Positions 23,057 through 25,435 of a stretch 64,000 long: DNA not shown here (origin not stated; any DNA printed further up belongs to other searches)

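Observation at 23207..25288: FAD-dependent disulfide oxidoreductase fused to a DedA/TVP38 membrane domain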

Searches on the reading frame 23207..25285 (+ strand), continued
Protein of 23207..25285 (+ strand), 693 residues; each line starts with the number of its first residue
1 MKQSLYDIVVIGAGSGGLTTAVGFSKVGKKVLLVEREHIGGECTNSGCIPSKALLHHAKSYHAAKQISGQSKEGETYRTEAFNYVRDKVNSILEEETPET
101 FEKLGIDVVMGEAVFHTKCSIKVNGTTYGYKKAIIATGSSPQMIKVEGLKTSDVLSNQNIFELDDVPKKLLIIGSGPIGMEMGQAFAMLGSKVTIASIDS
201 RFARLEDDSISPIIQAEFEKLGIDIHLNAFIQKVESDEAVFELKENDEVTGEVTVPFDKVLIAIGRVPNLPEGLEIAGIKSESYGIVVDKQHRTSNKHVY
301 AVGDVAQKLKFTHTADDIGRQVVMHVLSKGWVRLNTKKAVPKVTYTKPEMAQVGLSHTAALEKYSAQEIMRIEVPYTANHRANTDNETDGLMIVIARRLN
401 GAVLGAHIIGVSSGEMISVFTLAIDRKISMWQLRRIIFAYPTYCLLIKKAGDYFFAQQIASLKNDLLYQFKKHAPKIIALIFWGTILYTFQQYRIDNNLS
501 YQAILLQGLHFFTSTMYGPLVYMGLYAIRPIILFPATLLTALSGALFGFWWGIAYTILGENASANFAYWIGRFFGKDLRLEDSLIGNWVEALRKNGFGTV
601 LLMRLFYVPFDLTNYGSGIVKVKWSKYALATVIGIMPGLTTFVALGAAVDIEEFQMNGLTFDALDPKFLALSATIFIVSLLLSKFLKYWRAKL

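Call 55: fold_search(model_id=the predicted structure, library=pdb)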
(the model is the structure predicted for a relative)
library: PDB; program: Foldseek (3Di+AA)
matches with E <= 10: 1902; with E <= 0.001: 777
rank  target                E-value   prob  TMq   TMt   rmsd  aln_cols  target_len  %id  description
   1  6uzi_D                3.2e-38  1.00  0.59  0.86   2.9       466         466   29  Crystal structure of Dihydrolipoyl dehydrogenase from Elizabethkingia anophelis NUHP1 (released 2020-01-15)
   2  6uzi_A                3.9e-38  1.00  0.59  0.86   2.9       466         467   29  Crystal structure of Dihydrolipoyl dehydrogenase from Elizabethkingia anophelis NUHP1 (released 2020-01-15)
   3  9a5h_A                4.1e-38  1.00  0.60  0.87   2.7       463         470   33  Integrative model of DLDH1-ODP2 by crosslinking MS and deep learning (released 2024-09-18)
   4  1ebd_A                1.2e-37  1.00  0.58  0.88   3.1       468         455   30  DIHYDROLIPOAMIDE DEHYDROGENASE COMPLEXED WITH THE BINDING DOMAIN OF THE DIHYDROLIPOAMIDE ACETYLASE (released 1996-07-11)
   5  5x1y_A                1.6e-37  1.00  0.60  0.90   2.7       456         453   30  Structure of mercuric reductase from Lysinibacillus sphaericus (released 2017-10-04)
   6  6uzi_C                2.8e-37  1.00  0.60  0.86   2.9       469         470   29  Crystal structure of Dihydrolipoyl dehydrogenase from Elizabethkingia anophelis NUHP1 (released 2020-01-15)
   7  5x1y_B                7.2e-37  1.00  0.60  0.91   2.5       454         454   30  Structure of mercuric reductase from Lysinibacillus sphaericus (released 2017-10-04)
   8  4m52_A                8.4e-37  1.00  0.60  0.88   2.7       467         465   28  Structure of Mtb Lpd bound to SL827 (released 2013-11-27)
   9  6cmz_A                1.3e-36  1.00  0.61  0.90   3.2       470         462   26  2.3 Angstrom Resolution Crystal Structure of Dihydrolipoamide Dehydrogenase from Burkholderia cenocepacia in Complex w (released 2018-03-21)
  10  2eq6_A                1.6e-36  1.00  0.60  0.89   2.5       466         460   29  Crystal structure of lipoamide dehydrogenase from thermus thermophilus HB8 (released 2008-04-01)
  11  5u8u_B                1.7e-36  1.00  0.59  0.85   3.3       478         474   28  Dihydrolipoamide dehydrogenase (LpdG) from Pseudomonas aeruginosa (released 2017-02-15)
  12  6awa_A                1.9e-36  1.00  0.58  0.84   3.3       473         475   29  1.83 Angstrom Resolution Crystal Structure of Dihydrolipoyl Dehydrogenase from Pseudomonas putida in Complex with FAD  (released 2017-10-04)
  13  5u8v_D                2.0e-36  1.00  0.59  0.85   3.1       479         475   28  Dihydrolipoamide dehydrogenase (LpdG) from Pseudomonas aeruginosa bound to NAD+ (released 2017-02-15)
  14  5u8v_C                2.0e-36  1.00  0.58  0.84   3.2       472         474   29  Dihydrolipoamide dehydrogenase (LpdG) from Pseudomonas aeruginosa bound to NAD+ (released 2017-02-15)
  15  5u8u_A                2.5e-36  1.00  0.59  0.85   3.1       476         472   28  Dihydrolipoamide dehydrogenase (LpdG) from Pseudomonas aeruginosa (released 2017-02-15)
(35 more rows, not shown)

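Call 65: list_cluster_members(proteins=[P0121, P0126, P0131, P0136, P0146, P0153, P0162, P0167, P0177, P0229])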
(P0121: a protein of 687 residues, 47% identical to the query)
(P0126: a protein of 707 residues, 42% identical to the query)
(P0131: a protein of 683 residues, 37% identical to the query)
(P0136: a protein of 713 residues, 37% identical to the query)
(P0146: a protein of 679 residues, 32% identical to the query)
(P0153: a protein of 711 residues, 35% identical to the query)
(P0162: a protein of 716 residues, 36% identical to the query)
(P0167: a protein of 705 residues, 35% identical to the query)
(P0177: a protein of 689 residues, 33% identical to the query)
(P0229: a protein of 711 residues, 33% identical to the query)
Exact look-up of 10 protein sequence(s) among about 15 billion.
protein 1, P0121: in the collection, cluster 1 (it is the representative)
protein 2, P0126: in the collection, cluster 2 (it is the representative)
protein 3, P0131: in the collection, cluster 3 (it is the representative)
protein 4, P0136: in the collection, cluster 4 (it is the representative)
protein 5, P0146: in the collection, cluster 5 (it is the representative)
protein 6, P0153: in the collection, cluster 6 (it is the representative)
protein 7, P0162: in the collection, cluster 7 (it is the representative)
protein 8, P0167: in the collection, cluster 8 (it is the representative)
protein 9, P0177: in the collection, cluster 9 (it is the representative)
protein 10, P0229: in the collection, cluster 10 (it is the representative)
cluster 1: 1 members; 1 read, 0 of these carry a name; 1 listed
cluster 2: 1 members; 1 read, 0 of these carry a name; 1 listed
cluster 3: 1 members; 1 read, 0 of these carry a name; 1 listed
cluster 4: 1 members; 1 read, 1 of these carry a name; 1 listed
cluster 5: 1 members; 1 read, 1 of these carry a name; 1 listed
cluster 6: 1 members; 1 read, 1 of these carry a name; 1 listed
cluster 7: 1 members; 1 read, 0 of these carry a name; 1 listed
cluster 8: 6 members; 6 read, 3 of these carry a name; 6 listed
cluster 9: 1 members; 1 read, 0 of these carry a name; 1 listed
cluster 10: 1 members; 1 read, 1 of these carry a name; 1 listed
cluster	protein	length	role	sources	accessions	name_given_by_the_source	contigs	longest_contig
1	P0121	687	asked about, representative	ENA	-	-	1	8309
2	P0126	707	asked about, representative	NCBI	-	-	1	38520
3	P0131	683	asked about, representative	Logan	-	-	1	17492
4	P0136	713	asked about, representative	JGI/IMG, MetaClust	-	\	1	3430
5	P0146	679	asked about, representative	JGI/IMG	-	pyruvate/2-oxoglutarate dehydrogenase complex dihydrolipoamide dehydrogenase (E3) ...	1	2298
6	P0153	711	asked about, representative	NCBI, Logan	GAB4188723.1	MAG: hypothetical protein Tsb0015_08960 [Simkaniaceae bacterium]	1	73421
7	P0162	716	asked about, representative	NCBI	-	-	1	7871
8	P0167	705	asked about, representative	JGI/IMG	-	-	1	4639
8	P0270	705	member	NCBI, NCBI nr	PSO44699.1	MAG: hypothetical protein BRC23_00495 [Parcubacteria group bacterium SW_4_49_11]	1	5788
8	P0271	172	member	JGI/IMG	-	pyruvate/2-oxoglutarate dehydrogenase complex dihydrolipoamide dehydrogenase (E3) ...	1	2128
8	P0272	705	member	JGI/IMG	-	pyruvate/2-oxoglutarate dehydrogenase complex dihydrolipoamide dehydrogenase (E3) ...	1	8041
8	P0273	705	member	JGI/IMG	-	-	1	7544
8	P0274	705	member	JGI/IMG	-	-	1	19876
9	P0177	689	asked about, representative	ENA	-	-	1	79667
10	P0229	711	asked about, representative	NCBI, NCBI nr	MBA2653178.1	MAG: FAD-dependent oxidoreductase [Tatlockia sp.] | FAD-dependent oxidoreductase [Tatlockia sp.]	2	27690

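Call 79: search_protein_families(library=pfam, proteins=[L043:7145-7741:+, L043:8381-9691:+, L043:7741-8403:+, L050:11964-12557:+, L050:7971-9245:+, L050:1928-2368:+], max_evalue=0.001)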
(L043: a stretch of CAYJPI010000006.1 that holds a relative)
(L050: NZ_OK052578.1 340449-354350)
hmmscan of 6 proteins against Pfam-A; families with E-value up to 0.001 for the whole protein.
L043:7145-7741:+ (199 aa): 1 family
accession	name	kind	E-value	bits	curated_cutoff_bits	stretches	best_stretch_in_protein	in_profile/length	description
PF01066.26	CDP-OH_P_transf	-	3e-15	57.4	22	1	27-170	3-138/152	CDP-alcohol phosphatidyltransferase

L043:8381-9691:+ (437 aa): 2 families
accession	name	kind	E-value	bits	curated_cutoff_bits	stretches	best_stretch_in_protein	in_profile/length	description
PF13416.11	SBP_bac_8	-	2.3e-10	41.2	27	1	99-379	8-261/279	Bacterial extracellular solute-binding protein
PF01547.30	SBP_bac_1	-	5.8e-06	26.9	26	1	261-365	191-306/307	Bacterial extracellular solute-binding protein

L043:7741-8403:+ (221 aa): 1 family
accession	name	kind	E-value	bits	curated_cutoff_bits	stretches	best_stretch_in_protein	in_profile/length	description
PF09335.16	VTT_dom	-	4.4e-28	98.7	33.9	1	59-178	1-123/123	VTT domain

L050:11964-12557:+ (198 aa): 1 family
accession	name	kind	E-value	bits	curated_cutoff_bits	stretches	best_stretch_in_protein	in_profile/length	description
PF01066.26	CDP-OH_P_transf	-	4.2e-10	40.6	22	1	27-176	3-145/152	CDP-alcohol phosphatidyltransferase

L050:7971-9245:+ (425 aa): 1 family
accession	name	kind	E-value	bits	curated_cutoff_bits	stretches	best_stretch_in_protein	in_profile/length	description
PF13416.11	SBP_bac_8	-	5e-16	59.8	27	1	81-356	8-254/279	Bacterial extracellular solute-binding protein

L050:1928-2368:+ (147 aa): 1 family
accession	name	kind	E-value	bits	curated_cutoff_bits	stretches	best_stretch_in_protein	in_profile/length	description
PF02627.25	CMD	-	2.2e-21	76.1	23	1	12-93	1-83/84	Carboxymuconolactone decarboxylase family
